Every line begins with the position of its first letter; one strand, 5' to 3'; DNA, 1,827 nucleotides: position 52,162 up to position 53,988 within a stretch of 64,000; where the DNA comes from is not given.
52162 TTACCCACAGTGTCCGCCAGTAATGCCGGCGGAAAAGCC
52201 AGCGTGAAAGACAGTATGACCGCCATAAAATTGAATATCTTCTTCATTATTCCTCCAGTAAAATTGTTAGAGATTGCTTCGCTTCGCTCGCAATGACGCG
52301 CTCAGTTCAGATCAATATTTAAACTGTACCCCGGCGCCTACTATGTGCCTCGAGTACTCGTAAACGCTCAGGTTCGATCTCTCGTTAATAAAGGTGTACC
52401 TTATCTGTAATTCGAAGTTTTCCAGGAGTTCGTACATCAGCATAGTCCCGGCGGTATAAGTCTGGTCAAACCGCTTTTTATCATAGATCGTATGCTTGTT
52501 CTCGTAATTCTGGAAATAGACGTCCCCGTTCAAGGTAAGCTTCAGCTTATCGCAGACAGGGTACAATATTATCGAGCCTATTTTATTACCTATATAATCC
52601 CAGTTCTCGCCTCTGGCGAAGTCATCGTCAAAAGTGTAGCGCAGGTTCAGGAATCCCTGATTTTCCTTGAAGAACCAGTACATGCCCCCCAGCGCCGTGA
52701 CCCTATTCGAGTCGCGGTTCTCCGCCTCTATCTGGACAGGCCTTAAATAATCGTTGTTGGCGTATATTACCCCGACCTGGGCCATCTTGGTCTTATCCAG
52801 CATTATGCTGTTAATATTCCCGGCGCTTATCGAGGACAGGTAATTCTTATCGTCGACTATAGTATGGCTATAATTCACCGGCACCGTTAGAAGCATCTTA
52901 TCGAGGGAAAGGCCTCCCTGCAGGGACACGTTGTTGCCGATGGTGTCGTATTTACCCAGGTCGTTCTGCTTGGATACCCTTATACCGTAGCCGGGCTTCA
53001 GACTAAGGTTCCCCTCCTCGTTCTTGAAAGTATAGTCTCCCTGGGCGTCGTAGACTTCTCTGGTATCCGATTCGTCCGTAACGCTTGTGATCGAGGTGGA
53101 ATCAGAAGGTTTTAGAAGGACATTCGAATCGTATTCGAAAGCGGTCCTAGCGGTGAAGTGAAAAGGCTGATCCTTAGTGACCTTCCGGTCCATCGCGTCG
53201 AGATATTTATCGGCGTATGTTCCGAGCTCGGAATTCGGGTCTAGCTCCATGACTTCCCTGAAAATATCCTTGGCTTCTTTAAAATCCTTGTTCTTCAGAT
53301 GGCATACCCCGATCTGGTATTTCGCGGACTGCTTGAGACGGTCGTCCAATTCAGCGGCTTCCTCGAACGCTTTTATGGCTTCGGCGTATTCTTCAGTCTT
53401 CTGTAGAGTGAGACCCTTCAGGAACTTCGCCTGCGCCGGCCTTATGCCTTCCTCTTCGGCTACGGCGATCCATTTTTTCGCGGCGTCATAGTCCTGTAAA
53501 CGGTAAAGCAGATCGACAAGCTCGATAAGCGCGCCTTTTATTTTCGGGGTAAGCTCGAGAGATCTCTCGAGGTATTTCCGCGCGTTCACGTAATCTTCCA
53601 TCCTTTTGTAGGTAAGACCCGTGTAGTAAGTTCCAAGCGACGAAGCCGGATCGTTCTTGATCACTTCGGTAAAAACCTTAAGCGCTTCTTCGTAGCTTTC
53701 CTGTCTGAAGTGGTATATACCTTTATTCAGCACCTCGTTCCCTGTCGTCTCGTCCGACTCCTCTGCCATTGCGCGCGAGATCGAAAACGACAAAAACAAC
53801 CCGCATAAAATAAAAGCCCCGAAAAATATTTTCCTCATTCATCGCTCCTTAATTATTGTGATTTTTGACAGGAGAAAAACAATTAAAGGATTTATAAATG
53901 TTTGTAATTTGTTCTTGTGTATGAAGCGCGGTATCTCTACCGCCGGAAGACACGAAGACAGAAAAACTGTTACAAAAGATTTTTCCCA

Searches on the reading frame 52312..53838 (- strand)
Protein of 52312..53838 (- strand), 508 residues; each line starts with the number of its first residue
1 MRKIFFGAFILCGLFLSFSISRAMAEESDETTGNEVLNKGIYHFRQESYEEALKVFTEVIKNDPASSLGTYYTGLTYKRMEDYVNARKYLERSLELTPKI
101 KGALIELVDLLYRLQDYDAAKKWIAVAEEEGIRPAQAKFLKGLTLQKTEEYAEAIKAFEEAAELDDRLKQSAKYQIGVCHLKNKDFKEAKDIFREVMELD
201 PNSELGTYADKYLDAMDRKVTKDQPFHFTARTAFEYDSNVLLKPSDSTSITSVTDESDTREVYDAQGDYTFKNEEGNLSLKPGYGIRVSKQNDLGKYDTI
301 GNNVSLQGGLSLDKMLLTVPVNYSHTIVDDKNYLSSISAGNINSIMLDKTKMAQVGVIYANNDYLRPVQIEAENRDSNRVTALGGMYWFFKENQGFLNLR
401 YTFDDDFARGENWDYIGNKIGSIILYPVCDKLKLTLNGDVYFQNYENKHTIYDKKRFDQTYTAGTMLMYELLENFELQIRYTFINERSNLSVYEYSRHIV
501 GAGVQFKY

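Call 5: search_protein_families(library=pfam, proteins=[window:52312-53838:-], max_evalue=0.1)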
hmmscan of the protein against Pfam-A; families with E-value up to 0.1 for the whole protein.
window:52312-53838:- (508 aa): 31 families (the best 25 are shown)
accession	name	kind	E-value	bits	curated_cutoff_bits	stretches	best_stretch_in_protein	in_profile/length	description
PF07719.23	TPR_2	-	5.2e-25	85.9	27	4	173-202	4-33/34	Tetratricopeptide repeat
PF00515.34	TPR_1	-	1e-20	73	27.8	4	172-202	3-33/34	Tetratricopeptide repeat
PF13181.12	TPR_8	-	2.3e-20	71.4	25.7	3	172-202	3-33/34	Tetratricopeptide repeat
PF13432.12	TPR_16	-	9e-17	61.6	32.7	3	140-203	2-64/65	Tetratricopeptide repeat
PF14559.12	TPR_19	-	5.6e-14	52.7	25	2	149-203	5-59/68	Tetratricopeptide repeat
PF13424.12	TPR_12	-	3.2e-13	50.1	30.1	3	140-200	8-75/77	Tetratricopeptide repeat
PF13174.12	TPR_6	-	9.4e-13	48.3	26.3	1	172-203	2-33/33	Tetratricopeptide repeat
PF12895.13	ANAPC3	-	7.4e-12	45.8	27.2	1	81-161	3-82/82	Anaphase-promoting complex, cyclosome, subunit 3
PF13428.12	TPR_14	-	1.8e-11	44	23.5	0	73-110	7-44/44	Tetratricopeptide repeat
PF14853.12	Fis1_TPR_C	-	4.6e-10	40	25.3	1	70-101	4-35/53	Fis1 C-terminal tetratricopeptide repeat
PF25063.1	ARM_TT21_C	-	7.8e-10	39.4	35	1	43-202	31-196/209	Tetratricopeptide repeat protein 21 C-terminal ARM domain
PF13374.12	TPR_10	-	4e-08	33.5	27.5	0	142-163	9-30/42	Tetratricopeptide repeat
PF25064.1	ARM_TT21_5th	-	2.1e-07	31.7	27.8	1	79-175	13-111/117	TT21 fifth ARM repeats domain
PF13176.12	TPR_7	-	2.9e-06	27.4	27.9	0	74-98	6-30/36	Tetratricopeptide repeat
PF24575.1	TPR_Slam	-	1.4e-05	25.9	35.2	1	138-193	50-104/104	Surface lipoprotein assembly modifier, N-terminal TPR repeats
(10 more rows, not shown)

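Call 6: search_protein_families(library=ncbifam, proteins=[window:52312-53838:-], max_evalue=0.1)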
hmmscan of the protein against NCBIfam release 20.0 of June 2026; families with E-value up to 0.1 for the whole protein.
window:52312-53838:- (508 aa): 28 families (the best 25 are shown)
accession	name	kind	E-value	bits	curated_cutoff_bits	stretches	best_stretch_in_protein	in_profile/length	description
NF040959.1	MamA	equivalog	2.3e-17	63.1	200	1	37-200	41-203/204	magnetosome protein MamA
TIGR02917.1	PEP_TPR_lipo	equivalog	2e-14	52.4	312.2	1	39-203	267-430/899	XrtA/PEP-CTERM system TPR-repeat protein PrsT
TIGR02552.1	LcrH_SycD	equivalog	3e-13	49.7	104.8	2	135-204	50-120/136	SycD/LcrH family type III secretion system chaperone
TIGR02521.1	type_IV_pilW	equivalog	3.8e-13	49.5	154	2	32-126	98-194/234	type IV pilus biogenesis/stability protein PilW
TIGR02795.1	tol_pal_ybgF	equivalog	6.8e-10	39.6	90.1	2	135-204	39-110/119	tol-pal system protein YbgF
NF047507.1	TPR_BatC_Lepto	exception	1.2e-09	37.9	175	2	116-205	39-131/214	TPR repeat-containing protein BatC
NF047371.1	FlcA_CTERM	equivalog_domain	2.1e-07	29.8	300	2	109-198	446-535/646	periplasmic flagellar collar protein FlcA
NF002725.1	PRK02603.1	equivalog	2.8e-07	30.7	143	1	135-202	35-104/173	photosystem I assembly protein Ycf3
TIGR04510.1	mod_pep_cyc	subfamily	4.9e-07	28.7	400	1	40-210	405-576/814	putative peptide modification system cyclase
TIGR00990.1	3a0801s09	subfamily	2.9e-06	26.2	757.25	1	26-198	284-461/615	mitochondrial import receptor subunit TOM70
TIGR00540.1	TPR_hemY_coli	hypoth_equivalog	4e-06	25.8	142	2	35-122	294-380/385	heme biosynthesis-associated TPR protein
NF008391.2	PRK11189.1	equivalog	8.9e-06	25.4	250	0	176-204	105-133/297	lipoprotein NlpI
TIGR03014.2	EpsL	equivalog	7.3e-05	21.9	275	0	426-507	302-384/385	XrtB/PEP-CTERM-associated polysaccharide biosynthesis outer membrane protein EpsL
TIGR03302.1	OM_YfiO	subfamily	9.1e-05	22.1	81.4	1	132-209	30-109/239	outer membrane protein assembly factor BamD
NF008757.0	PRK11788.1-5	equivalog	0.00015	21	363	1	104-203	144-282/388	lipopolysaccharide assembly protein LapB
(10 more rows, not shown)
